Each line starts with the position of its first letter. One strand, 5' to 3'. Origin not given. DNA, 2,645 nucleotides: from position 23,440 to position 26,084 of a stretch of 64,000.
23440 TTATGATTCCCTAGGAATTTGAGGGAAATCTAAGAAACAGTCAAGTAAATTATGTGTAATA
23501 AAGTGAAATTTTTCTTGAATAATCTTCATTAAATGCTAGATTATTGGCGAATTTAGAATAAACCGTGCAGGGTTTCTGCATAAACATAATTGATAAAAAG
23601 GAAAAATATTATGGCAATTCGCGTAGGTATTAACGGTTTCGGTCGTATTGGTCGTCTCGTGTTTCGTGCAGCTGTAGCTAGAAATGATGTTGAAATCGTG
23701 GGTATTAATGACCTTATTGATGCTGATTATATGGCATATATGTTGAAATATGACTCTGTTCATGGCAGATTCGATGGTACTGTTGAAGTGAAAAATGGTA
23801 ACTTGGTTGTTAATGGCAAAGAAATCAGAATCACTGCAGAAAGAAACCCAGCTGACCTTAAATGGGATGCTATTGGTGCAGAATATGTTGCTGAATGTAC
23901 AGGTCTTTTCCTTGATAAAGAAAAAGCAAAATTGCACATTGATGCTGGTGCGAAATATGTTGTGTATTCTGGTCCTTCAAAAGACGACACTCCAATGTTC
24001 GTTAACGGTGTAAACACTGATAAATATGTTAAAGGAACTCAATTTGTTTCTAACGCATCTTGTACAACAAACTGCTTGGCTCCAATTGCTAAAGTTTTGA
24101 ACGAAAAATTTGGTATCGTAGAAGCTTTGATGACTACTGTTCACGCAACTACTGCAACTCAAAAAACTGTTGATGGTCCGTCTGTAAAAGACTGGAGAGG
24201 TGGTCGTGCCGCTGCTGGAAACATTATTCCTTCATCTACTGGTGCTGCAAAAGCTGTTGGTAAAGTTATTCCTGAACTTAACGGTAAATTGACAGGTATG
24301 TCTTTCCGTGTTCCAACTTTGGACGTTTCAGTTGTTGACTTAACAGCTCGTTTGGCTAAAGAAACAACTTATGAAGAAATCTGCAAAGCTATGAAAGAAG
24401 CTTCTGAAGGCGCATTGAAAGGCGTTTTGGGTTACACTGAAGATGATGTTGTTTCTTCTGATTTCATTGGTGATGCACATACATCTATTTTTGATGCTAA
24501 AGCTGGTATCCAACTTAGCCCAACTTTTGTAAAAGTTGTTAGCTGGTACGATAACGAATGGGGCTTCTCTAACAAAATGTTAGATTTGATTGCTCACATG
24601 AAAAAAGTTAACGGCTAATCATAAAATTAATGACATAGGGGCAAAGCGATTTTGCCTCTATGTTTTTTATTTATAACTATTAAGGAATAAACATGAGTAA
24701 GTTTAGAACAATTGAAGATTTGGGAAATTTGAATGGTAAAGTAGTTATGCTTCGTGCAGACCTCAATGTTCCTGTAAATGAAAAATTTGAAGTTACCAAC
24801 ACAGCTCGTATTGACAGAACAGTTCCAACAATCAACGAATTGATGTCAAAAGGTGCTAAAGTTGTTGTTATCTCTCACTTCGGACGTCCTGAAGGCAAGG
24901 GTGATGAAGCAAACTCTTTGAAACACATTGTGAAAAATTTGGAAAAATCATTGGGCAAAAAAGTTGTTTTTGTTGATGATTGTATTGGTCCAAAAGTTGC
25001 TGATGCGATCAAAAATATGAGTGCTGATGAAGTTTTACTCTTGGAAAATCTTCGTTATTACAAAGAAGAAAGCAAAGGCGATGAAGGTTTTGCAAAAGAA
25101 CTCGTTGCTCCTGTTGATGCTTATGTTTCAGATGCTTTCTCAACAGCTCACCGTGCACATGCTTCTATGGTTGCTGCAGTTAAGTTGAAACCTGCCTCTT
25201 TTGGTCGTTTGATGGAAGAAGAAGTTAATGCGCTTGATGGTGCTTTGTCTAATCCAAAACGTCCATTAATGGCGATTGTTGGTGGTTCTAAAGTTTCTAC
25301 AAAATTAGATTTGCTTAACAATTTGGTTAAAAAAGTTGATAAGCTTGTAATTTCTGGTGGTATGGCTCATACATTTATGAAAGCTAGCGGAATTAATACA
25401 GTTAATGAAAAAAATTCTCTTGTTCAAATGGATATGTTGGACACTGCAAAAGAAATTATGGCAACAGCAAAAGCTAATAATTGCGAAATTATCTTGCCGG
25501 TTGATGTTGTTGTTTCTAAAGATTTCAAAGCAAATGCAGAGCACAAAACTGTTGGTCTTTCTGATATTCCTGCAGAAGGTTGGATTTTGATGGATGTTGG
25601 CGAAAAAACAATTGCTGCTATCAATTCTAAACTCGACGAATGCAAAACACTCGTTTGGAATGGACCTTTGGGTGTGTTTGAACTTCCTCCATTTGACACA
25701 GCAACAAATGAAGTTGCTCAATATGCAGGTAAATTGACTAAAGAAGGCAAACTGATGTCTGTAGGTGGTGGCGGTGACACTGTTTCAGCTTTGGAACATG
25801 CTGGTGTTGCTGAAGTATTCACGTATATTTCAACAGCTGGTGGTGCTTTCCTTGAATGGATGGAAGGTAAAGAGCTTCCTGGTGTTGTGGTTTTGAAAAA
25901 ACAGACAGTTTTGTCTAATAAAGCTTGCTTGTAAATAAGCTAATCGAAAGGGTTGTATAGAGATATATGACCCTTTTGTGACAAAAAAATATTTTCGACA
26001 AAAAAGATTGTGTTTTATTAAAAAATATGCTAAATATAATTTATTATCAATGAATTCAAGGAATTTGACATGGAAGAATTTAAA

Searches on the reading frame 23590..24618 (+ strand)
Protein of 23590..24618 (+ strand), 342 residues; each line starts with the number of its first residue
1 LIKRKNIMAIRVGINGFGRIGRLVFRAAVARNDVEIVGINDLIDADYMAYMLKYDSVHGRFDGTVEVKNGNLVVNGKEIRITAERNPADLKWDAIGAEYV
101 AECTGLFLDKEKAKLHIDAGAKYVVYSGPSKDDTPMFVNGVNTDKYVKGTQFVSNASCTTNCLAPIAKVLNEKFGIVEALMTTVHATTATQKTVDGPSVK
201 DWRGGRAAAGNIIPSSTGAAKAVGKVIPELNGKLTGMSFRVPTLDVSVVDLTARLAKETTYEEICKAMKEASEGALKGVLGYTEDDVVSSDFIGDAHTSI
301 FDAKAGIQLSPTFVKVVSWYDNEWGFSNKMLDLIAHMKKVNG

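Call 76: search_protein_families(library=ncbifam, proteins=[window:23590-24618:+], max_evalue=1e-10)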
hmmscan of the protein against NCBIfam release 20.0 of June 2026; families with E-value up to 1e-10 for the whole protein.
window:23590-24618:+ (342 aa): 10 families
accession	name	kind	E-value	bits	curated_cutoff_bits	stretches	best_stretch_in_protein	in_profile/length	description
NF011954.0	PRK15425.1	equivalog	1.4e-174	579.8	662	1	8-339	1-331/331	glyceraldehyde-3-phosphate dehydrogenase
TIGR01534.1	GAPDH-I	equivalog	5.2e-135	449.9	367.2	1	11-332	1-330/330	type I glyceraldehyde-3-phosphate dehydrogenase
NF005830.0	PRK07729.1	equivalog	8.8e-119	396.4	546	1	8-337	1-330/343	glyceraldehyde-3-phosphate dehydrogenase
NF005641.0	PRK07403.1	equivalog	7.7e-107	357.4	616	1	10-334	2-329/337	type I glyceraldehyde-3-phosphate dehydrogenase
NF033735.1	G3PDH_Arsen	exception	7e-100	334.6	450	1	12-333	1-322/323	ArsJ-associated glyceraldehyde-3-phosphate dehydrogenase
TIGR01532.1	E4PD_g-proteo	equivalog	7.2e-91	304.8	530.55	1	11-332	1-325/325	erythrose-4-phosphate dehydrogenase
NF010058.0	PRK13535.1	equivalog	4.6e-90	302.2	539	1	8-340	1-336/339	erythrose-4-phosphate dehydrogenase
NF006512.0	PRK08955.1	equivalog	7.7e-90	301.6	563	1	8-338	1-331/334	glyceraldehyde-3-phosphate dehydrogenase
NF006139.0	PRK08289.1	equivalog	4.6e-77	259.7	431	1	12-341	131-473/480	glyceraldehyde-3-phosphate dehydrogenase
NF003251.0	PRK04207.1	equivalog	8.3e-13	48.1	185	1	9-271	2-245/343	type II glyceraldehyde-3-phosphate dehydrogenase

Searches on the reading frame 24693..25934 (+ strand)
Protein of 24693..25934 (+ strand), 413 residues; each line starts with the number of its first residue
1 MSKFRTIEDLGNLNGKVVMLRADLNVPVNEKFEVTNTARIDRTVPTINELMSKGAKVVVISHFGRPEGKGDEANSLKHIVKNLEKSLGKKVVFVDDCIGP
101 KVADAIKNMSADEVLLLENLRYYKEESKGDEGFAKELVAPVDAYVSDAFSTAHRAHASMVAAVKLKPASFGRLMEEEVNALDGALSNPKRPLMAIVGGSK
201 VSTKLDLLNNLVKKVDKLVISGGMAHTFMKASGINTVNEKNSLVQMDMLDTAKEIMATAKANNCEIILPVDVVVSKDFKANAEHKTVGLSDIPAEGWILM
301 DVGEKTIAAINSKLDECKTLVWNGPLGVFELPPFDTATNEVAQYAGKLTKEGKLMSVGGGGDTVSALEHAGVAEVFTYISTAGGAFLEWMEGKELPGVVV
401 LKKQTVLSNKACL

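Call 76: search_protein_families(library=ncbifam, proteins=[window:24693-25934:+], max_evalue=1e-10)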
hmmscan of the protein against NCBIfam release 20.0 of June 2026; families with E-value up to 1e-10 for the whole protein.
window:24693-25934:+ (413 aa): 1 family
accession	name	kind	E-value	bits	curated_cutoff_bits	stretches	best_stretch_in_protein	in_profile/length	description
NF010569.0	PRK13962.1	equivalog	1.9e-130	436.1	883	1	5-404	4-394/645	bifunctional phosphoglycerate kinase/triosephosphate isomerase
